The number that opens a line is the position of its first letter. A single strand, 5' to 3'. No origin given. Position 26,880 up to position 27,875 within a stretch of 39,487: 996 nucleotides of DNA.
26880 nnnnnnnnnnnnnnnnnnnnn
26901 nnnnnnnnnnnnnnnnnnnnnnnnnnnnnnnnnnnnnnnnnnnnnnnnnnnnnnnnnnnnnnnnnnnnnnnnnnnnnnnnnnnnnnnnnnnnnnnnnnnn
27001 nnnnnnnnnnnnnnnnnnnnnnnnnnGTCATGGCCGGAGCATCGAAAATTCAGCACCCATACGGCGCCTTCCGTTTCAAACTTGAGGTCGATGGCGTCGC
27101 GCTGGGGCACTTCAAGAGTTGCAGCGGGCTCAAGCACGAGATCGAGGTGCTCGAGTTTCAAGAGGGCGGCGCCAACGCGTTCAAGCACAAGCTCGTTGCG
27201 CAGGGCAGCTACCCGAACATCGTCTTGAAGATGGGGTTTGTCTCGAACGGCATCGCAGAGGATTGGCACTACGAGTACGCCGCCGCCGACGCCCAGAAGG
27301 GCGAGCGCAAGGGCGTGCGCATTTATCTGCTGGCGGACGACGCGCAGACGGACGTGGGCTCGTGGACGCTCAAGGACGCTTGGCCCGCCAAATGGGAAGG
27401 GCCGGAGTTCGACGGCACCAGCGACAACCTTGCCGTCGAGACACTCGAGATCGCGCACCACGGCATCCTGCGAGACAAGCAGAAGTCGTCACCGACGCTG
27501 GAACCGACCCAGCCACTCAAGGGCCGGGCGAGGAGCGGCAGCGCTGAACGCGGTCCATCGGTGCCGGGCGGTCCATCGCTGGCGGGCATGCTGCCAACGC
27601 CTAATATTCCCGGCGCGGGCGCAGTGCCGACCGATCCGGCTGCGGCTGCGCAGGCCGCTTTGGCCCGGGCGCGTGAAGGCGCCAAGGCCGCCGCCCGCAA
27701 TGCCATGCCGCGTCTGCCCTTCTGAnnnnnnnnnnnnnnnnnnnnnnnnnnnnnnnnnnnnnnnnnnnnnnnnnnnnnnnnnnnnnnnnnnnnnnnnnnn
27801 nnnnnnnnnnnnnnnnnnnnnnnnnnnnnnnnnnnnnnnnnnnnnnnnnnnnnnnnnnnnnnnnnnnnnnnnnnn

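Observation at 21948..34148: Contractile-injection/tailocin-like operon with the complete sheath-tube-tape-measure-hub half but no baseplate wedge, spike, ATPase or payload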

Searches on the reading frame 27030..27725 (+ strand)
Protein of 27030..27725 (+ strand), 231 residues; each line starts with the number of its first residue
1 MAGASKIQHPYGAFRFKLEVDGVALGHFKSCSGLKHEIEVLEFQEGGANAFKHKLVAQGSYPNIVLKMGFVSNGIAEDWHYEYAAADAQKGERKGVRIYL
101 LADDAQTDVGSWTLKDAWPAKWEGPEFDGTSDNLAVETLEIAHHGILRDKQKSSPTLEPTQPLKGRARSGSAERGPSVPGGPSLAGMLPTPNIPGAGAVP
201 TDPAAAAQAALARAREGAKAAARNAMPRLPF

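Call 3: search_protein_families(library=pfam, proteins=[window:27030-27725:+], max_evalue=0.01)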
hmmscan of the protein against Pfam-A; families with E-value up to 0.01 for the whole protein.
window:27030-27725:+ (231 aa): 1 family
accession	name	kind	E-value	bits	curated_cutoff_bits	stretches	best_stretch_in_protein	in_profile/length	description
PF06841.18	Phage_T4_gp19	-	1.4e-31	109.5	28.2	1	13-146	2-133/134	T4-like virus tail tube protein gp19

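Call 66: search_protein_families(library=ncbifam, proteins=[window:27030-27725:+], max_evalue=0.01)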
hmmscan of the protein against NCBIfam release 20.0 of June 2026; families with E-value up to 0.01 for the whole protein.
window:27030-27725:+ (231 aa): 3 families
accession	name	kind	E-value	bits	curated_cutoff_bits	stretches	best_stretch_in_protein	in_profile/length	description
TIGR02241.1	TIGR02241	subfamily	7.6e-31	106.8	62.4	1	9-148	2-140/141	conserved hypothetical phage tail region protein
NF053770.1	CIS5_fam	equivalog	6.5e-22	77.8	260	1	7-144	4-138/148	CIS5 family contractile injection system inner tube adaptor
NF053769.1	CIS1_fam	equivalog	7.2e-09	35.9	220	1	9-146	5-145/150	CIS1 family contractile injection system inner tube protein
